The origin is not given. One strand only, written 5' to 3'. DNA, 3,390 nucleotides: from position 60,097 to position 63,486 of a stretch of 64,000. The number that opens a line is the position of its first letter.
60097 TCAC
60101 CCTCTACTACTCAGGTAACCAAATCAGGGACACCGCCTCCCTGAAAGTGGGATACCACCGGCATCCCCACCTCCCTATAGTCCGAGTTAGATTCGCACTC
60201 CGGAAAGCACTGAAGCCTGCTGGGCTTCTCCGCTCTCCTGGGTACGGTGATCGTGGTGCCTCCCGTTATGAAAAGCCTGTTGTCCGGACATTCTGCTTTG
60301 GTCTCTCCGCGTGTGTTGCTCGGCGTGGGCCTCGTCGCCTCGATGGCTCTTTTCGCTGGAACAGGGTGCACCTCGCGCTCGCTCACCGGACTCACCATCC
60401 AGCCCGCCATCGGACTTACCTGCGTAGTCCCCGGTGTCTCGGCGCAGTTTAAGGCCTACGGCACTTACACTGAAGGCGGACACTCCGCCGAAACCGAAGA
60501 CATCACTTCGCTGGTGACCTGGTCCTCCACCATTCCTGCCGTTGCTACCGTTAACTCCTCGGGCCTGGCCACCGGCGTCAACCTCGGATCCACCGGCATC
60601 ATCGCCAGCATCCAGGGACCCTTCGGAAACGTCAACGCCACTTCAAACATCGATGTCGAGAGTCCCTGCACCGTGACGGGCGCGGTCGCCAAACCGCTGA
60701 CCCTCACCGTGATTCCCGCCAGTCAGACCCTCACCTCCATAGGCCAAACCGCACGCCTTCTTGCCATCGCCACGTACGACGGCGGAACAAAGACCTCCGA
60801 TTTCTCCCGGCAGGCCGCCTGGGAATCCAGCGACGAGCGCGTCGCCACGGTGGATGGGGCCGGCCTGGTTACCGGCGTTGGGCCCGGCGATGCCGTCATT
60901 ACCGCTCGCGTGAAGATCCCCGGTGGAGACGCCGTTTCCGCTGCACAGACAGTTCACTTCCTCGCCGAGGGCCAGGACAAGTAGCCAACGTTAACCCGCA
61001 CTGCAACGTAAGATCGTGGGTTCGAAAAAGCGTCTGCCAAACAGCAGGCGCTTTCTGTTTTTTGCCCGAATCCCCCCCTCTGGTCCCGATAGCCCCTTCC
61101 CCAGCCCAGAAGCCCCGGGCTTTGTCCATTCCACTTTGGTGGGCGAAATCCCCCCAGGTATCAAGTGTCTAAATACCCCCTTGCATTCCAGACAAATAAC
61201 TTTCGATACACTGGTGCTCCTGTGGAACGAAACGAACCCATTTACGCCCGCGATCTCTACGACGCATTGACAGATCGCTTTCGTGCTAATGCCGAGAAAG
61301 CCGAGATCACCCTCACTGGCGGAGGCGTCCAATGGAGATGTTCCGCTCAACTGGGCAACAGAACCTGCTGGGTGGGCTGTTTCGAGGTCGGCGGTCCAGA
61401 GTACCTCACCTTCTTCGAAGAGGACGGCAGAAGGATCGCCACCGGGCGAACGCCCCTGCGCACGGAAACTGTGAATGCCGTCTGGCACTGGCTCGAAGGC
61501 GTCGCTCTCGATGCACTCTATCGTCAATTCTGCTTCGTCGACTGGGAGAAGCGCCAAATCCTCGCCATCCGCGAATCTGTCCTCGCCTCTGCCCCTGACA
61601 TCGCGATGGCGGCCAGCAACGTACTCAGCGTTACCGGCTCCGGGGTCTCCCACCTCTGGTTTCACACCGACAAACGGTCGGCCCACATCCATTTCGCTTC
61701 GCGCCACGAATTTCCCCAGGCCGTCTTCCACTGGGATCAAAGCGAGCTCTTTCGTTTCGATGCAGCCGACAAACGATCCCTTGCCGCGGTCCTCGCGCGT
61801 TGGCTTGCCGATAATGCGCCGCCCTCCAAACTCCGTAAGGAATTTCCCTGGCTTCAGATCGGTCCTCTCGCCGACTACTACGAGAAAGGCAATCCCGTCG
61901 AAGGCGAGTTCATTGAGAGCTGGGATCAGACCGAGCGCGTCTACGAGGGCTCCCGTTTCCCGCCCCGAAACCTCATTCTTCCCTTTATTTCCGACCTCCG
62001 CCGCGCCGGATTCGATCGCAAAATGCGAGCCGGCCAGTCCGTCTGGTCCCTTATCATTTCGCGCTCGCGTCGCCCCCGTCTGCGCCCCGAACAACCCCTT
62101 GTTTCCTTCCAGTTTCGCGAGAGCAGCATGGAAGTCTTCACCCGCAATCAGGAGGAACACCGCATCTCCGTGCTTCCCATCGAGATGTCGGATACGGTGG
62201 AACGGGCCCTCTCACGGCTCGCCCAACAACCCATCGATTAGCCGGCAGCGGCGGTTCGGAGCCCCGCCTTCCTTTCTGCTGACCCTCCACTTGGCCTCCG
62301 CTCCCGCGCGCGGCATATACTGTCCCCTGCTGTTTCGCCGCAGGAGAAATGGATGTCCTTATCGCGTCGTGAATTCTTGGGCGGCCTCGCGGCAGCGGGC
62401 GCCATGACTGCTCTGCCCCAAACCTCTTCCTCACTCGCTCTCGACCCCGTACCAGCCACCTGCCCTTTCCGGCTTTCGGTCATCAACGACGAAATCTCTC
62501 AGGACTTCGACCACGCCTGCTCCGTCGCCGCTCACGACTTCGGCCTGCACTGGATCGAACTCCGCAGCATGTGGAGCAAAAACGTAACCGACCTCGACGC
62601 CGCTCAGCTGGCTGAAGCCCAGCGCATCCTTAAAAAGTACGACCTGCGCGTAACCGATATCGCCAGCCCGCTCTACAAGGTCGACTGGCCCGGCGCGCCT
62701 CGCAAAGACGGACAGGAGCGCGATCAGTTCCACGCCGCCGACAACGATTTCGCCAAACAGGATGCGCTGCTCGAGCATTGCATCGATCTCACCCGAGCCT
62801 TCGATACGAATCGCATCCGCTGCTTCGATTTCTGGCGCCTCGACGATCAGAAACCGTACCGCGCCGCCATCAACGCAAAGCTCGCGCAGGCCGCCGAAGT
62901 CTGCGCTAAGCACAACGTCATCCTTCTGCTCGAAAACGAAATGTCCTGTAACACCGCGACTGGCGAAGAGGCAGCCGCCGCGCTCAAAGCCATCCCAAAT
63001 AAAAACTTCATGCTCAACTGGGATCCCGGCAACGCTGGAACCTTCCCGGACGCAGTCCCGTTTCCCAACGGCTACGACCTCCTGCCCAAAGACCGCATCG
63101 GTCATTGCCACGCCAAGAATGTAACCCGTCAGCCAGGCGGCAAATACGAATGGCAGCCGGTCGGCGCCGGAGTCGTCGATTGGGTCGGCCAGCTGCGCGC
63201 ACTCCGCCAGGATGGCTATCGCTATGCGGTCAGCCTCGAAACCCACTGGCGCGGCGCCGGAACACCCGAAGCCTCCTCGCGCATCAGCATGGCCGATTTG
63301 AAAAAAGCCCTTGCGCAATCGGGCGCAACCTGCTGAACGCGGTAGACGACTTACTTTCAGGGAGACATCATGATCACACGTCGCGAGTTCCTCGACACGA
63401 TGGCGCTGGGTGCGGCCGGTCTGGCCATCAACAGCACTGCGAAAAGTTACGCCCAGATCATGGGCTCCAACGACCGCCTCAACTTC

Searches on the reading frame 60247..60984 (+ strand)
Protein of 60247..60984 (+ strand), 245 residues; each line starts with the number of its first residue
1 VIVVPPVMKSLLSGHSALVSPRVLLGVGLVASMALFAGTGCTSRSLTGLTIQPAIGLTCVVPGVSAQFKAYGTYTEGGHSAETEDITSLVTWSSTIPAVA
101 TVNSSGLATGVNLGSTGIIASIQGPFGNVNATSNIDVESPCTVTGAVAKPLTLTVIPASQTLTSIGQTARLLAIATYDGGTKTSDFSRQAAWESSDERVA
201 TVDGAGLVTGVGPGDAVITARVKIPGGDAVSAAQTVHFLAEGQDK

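Call 15: search_protein_families(library=pfam, proteins=[window:60247-60984:+], max_evalue=0.001)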
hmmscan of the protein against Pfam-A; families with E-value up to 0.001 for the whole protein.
window:60247-60984:+ (245 aa): 2 families
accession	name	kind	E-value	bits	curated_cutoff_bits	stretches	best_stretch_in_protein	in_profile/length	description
PF02368.24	Big_2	-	7.9e-17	61.4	22.8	2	160-231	11-76/79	Bacterial Ig-like domain (group 2)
PF22359.2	Big-like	-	0.00019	22.1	27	0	90-122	3-35/48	Bacterial Ig-like domain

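Call 64: search_protein_families(library=ncbifam, proteins=[window:60247-60984:+], max_evalue=0.01)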
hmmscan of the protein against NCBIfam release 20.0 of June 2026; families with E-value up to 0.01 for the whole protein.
window:60247-60984:+ (245 aa): 0 families

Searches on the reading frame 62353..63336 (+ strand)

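Call 15: search_protein_families(library=pfam, proteins=[window:62353-63336:+], max_evalue=0.001)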
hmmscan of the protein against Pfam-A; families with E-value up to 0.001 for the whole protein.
window:62353-63336:+ (327 aa): 2 families
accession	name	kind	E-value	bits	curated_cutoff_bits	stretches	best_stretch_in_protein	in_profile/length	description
PF01261.30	AP_endonuc_2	-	2.2e-26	93.5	31.1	1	59-313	3-243/249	Xylose isomerase-like TIM barrel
PF10518.14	TAT_signal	-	5.4e-05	23.4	22.7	1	3-22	2-21/21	TAT (twin-arginine translocation) pathway signal sequence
